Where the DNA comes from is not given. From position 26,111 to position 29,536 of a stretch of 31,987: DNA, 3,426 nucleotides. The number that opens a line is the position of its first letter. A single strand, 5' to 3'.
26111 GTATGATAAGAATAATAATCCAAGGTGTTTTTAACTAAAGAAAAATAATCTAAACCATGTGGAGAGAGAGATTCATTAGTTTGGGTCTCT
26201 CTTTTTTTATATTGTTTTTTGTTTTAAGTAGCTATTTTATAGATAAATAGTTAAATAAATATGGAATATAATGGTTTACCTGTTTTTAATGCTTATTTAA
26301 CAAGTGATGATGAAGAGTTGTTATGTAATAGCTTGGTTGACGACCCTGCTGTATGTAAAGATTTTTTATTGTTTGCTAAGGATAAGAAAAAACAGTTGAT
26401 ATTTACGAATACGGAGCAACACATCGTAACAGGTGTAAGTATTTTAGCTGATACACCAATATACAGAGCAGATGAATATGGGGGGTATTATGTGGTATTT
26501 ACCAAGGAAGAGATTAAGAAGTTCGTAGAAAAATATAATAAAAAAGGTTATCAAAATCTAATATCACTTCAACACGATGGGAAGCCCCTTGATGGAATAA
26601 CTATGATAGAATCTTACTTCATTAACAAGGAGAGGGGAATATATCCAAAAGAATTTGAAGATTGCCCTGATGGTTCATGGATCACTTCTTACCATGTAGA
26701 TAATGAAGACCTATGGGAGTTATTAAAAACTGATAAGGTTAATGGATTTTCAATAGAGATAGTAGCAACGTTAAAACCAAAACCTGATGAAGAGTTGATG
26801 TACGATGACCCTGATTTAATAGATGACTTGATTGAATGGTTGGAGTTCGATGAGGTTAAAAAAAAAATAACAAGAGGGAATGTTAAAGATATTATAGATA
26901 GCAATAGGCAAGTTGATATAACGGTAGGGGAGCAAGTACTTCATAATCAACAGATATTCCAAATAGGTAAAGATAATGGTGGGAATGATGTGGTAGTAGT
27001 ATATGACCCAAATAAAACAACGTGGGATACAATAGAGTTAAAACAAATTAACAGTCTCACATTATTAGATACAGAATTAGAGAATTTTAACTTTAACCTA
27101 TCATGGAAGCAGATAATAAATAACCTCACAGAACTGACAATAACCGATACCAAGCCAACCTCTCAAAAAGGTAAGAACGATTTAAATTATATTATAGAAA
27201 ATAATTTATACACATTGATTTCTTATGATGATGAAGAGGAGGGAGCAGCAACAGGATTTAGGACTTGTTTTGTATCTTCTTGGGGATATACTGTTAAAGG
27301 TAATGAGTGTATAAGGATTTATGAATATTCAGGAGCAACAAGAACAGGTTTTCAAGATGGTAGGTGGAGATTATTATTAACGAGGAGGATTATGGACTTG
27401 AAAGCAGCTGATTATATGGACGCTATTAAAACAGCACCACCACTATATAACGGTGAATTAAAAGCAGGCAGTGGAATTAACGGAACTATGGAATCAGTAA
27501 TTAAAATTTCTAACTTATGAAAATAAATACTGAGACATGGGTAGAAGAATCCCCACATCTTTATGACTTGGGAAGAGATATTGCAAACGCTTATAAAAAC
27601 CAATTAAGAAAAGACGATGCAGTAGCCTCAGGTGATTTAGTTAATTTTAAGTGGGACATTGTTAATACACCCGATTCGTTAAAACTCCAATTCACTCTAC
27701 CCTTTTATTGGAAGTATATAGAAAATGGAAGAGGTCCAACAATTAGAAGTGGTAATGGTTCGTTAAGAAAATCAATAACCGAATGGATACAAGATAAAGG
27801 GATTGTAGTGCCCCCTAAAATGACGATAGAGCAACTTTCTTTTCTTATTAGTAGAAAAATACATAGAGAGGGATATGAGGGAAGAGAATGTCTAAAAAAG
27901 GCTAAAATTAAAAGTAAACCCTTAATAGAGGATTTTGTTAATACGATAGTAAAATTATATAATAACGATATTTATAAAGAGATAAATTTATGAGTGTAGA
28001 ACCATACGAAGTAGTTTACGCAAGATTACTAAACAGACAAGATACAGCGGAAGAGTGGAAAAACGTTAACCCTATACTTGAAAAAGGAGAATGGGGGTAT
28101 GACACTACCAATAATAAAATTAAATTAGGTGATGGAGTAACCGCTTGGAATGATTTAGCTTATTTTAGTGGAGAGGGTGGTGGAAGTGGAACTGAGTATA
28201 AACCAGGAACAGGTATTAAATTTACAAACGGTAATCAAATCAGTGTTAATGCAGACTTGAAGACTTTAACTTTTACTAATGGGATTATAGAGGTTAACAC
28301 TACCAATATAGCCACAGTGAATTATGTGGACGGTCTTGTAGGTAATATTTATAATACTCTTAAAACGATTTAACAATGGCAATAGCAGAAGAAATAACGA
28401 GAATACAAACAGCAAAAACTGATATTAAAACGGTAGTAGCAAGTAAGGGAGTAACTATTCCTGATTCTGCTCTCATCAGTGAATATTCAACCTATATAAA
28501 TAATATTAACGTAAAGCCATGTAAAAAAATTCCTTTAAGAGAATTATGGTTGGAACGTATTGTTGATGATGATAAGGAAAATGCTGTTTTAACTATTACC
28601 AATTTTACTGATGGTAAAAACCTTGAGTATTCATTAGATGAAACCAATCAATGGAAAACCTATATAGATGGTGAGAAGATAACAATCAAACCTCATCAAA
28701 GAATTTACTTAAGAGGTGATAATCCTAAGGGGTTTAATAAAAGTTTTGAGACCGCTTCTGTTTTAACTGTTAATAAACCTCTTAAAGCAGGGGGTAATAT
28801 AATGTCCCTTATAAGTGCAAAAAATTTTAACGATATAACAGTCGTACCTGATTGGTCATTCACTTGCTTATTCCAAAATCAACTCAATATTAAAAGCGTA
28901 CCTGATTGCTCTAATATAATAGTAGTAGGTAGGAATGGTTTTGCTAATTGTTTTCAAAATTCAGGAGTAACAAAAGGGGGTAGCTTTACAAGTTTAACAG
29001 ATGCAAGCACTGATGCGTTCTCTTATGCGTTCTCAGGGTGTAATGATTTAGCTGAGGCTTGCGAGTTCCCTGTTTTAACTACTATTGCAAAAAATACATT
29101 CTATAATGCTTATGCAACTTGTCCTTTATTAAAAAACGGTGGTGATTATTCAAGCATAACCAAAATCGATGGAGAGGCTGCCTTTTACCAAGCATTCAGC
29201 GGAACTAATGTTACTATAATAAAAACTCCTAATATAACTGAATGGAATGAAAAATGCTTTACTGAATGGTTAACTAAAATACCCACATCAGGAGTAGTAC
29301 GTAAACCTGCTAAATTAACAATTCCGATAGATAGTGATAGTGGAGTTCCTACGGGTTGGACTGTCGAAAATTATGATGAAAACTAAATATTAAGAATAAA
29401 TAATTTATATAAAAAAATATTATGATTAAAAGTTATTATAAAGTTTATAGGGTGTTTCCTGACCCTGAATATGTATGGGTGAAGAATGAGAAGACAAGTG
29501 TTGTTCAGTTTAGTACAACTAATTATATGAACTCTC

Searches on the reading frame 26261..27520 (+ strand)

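Call 11: search_protein_families(library=phrogs, proteins=[window:26261-27520:+], max_evalue=0.01)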
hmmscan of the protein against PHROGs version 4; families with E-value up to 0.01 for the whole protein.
window:26261-27520:+ (419 aa): 5 families
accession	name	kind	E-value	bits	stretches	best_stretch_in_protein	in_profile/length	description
phrog_24921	-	unknown function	2.6e-24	87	1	12-171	8-172/349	-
phrog_1530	-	other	2.3e-13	51.2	1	42-178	235-358/379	DNA methyltransferase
phrog_3017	-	head and packaging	5.2e-12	46.7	1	24-235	14-218/402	head maturation protease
phrog_15223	-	other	2e-10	41.9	1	77-171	30-116/199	protease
phrog_34096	-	head and packaging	5.8e-07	29.6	1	44-172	124-238/412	head maturation protease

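Call 71: search_protein_families(library=pfam, proteins=[window:26261-27520:+], max_evalue=0.05)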
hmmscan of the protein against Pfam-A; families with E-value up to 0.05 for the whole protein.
window:26261-27520:+ (419 aa): 1 family
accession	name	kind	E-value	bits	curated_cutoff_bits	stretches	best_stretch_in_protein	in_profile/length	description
PF14550.11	Peptidase_S78_2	-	8.7e-13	48.8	24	1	49-169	7-122/126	Putative phage serine protease XkdF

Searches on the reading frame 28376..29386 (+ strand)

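Call 11: search_protein_families(library=phrogs, proteins=[window:28376-29386:+], max_evalue=0.01)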
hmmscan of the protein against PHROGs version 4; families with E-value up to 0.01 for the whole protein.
window:28376-29386:+ (336 aa): 0 families

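Call 71: search_protein_families(library=pfam, proteins=[window:28376-29386:+], max_evalue=0.05)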
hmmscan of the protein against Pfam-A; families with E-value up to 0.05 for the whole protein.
window:28376-29386:+ (336 aa): 2 families
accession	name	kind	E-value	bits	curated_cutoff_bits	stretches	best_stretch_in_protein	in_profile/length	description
PF13306.12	LRR_5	-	0.00018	21.8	27.7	1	216-297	27-100/127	BspA type Leucine rich repeat region (6 copies)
PF13285.11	DUF4073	-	0.0098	16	28.8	1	63-114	94-140/157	Domain of unknown function (DUF4073)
